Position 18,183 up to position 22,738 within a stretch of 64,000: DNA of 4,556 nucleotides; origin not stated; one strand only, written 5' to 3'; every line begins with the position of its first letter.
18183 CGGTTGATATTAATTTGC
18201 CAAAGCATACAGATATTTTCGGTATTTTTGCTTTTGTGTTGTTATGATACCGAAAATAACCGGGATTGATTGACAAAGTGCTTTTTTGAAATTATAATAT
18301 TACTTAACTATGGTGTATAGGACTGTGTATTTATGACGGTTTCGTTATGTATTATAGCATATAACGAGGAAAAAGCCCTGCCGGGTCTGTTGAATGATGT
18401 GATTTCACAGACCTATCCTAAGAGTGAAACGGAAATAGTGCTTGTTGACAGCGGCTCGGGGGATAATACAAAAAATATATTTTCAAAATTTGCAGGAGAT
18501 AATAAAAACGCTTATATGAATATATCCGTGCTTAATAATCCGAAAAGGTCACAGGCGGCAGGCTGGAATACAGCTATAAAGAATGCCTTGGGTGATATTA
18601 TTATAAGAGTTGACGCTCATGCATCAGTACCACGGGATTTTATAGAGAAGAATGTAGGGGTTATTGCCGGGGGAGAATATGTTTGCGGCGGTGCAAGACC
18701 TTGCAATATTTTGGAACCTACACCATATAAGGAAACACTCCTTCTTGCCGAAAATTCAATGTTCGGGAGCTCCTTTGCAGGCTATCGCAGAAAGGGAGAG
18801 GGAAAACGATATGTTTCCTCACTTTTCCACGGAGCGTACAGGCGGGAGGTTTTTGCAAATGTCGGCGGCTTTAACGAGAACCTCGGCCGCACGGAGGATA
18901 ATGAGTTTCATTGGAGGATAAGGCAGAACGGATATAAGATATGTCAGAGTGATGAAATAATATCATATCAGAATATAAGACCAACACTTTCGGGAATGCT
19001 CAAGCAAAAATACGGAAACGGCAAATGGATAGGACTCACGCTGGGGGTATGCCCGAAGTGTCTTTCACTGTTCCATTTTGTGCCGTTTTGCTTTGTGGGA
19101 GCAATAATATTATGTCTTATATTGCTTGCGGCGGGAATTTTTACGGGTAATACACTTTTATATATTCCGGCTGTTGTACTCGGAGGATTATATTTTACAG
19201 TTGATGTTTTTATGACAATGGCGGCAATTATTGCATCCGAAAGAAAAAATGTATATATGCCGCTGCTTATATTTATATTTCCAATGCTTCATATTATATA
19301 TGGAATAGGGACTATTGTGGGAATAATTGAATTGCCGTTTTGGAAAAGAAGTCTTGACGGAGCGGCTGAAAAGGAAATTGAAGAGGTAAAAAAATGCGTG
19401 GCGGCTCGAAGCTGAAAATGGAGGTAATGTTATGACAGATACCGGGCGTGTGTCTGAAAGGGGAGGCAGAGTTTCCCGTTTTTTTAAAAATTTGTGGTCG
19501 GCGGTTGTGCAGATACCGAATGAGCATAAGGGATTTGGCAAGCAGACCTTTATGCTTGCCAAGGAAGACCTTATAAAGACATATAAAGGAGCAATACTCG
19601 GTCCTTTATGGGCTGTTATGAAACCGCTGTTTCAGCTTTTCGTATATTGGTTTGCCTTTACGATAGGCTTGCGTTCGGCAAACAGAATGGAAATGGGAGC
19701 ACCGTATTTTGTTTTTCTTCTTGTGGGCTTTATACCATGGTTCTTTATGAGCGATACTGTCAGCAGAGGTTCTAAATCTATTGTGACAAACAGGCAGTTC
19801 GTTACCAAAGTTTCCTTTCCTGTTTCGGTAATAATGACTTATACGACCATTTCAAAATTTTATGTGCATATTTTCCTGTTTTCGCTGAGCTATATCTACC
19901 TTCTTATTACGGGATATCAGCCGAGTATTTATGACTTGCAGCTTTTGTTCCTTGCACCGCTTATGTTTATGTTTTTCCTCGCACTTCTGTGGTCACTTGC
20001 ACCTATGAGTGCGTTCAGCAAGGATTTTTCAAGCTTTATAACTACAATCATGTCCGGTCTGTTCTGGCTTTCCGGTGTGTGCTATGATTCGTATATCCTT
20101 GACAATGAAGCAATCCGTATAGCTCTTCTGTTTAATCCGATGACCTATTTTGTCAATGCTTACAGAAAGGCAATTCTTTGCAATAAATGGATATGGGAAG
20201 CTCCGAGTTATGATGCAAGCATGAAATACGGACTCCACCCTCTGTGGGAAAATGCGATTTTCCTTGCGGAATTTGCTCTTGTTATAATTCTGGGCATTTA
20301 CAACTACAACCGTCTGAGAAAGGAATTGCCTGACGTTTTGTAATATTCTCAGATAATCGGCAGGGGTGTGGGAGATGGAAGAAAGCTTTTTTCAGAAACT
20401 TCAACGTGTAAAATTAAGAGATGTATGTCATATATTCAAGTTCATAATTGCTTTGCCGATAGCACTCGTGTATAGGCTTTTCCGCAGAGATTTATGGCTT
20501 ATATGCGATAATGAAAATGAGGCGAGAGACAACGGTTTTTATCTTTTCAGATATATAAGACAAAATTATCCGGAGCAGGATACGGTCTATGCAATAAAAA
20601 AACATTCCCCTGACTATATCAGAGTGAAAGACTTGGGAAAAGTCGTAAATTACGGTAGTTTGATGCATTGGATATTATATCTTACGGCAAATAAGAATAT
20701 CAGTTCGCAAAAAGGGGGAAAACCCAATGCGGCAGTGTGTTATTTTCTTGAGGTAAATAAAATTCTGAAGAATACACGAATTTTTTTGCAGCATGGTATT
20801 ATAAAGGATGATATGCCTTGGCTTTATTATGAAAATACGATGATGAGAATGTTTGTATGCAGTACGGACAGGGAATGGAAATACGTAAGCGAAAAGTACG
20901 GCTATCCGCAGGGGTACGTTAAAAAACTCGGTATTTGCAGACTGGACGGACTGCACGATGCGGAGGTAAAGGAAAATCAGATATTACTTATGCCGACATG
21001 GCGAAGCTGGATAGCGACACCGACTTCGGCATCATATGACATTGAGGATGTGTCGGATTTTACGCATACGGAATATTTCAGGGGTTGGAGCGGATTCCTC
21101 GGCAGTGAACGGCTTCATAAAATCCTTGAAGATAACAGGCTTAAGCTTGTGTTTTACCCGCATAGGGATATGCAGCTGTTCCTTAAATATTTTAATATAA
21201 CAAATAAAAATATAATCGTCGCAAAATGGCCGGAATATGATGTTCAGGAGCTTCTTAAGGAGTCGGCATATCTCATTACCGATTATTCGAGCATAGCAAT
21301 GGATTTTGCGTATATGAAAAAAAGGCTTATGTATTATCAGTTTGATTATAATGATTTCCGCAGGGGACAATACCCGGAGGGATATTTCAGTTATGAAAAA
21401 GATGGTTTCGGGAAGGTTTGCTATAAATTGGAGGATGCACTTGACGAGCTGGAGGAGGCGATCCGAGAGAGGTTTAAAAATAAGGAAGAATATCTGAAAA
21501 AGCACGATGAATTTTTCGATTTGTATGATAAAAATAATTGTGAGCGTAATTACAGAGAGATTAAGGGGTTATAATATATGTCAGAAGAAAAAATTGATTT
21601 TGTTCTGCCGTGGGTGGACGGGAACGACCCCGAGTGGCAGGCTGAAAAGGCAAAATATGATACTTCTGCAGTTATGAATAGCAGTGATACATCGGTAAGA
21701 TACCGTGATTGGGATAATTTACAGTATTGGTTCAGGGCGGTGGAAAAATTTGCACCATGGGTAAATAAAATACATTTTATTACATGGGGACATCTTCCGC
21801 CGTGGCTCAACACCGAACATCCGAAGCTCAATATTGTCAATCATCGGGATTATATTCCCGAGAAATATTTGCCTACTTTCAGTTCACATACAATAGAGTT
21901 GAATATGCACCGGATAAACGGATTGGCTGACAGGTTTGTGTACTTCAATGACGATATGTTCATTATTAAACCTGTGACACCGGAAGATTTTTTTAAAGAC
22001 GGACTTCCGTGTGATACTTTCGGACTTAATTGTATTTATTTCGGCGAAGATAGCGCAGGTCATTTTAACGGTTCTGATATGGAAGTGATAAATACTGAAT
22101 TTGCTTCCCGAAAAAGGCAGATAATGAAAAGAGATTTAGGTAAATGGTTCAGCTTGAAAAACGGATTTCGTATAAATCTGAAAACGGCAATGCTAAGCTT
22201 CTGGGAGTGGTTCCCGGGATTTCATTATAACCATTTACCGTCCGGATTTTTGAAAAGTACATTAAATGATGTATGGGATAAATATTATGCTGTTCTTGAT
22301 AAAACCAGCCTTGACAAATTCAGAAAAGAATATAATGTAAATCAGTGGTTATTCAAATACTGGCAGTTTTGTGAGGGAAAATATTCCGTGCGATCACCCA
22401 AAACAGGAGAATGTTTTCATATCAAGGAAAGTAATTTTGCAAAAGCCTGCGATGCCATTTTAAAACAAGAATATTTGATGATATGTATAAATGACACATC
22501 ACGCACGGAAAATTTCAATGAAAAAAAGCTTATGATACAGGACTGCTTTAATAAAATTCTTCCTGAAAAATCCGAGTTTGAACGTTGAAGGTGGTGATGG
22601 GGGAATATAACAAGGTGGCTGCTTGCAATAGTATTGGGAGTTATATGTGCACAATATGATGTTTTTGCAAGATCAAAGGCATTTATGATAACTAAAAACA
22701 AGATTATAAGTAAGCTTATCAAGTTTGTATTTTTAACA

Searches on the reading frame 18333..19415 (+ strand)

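Call 76: search_protein_families(library=pfam, proteins=[window:18333-19415:+], max_evalue=0.00001)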
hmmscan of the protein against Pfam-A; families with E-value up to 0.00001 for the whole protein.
window:18333-19415:+ (360 aa): 2 families
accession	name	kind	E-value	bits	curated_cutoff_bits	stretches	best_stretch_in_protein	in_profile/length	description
PF00535.33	Glycos_transf_2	-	5.3e-25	88.7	23.3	1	4-175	1-165/168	Glycosyl transferase family 2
PF10111.15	Glyco_tranf_2_2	-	1.7e-07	31.5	27.3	0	26-111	22-106/276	Glycosyltransferase like family 2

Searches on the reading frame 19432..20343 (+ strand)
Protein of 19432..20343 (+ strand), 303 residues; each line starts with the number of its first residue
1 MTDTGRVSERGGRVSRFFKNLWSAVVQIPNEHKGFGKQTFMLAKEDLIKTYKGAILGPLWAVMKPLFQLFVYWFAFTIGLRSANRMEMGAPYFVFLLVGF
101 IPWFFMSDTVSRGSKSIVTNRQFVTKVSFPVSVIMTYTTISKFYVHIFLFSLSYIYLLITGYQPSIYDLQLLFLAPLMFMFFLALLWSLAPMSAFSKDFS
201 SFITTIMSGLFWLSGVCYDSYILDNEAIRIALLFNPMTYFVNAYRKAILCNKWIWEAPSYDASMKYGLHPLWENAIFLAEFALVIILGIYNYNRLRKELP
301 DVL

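Call 76: search_protein_families(library=pfam, proteins=[window:19432-20343:+], max_evalue=0.00001)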
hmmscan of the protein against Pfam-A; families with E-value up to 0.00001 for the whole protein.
window:19432-20343:+ (303 aa): 1 family
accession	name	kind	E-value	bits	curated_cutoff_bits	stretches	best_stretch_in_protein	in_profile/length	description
PF01061.29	ABC2_membrane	-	2.4e-13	50.5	26.9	1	38-248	2-210/211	ABC-2 type transporter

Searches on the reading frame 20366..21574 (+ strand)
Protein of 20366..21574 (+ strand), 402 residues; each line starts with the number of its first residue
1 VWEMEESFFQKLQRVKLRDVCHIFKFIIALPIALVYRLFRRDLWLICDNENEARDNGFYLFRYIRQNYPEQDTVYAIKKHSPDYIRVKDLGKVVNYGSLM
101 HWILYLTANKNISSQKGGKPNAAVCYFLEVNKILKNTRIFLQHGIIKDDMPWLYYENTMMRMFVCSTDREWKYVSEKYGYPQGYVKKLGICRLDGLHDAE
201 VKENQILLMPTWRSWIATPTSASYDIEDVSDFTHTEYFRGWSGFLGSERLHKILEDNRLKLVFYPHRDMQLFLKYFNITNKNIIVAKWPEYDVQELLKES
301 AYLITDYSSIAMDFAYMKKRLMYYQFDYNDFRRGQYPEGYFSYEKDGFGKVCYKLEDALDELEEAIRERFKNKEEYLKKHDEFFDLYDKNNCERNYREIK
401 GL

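Call 76: search_protein_families(library=pfam, proteins=[window:20366-21574:+], max_evalue=0.00001)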
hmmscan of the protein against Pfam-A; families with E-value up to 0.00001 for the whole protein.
window:20366-21574:+ (402 aa): 1 family
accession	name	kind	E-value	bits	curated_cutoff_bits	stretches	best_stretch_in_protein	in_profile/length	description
PF04464.20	Glyphos_transf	-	5.1e-31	108.4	22.1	1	40-399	13-365/367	CDP-Glycerol:Poly(glycerophosphate) glycerophosphotransferase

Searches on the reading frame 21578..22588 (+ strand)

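Call 76: search_protein_families(library=pfam, proteins=[window:21578-22588:+], max_evalue=0.00001)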
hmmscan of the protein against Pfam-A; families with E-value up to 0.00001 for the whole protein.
window:21578-22588:+ (336 aa): 3 families
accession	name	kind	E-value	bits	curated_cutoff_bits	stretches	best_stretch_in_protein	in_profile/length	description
PF11380.13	Stealth_CR2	-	1.3e-46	157.7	39.4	1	41-143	1-105/108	Stealth protein CR2, conserved region 2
PF17101.10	Stealth_CR1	-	1.3e-12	47.6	27.2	1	4-28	1-25/29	Stealth protein CR1, conserved region 1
PF17103.10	Stealth_CR4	-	1.5e-06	28.5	27.4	1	292-336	1-45/55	Stealth protein CR4, conserved region 4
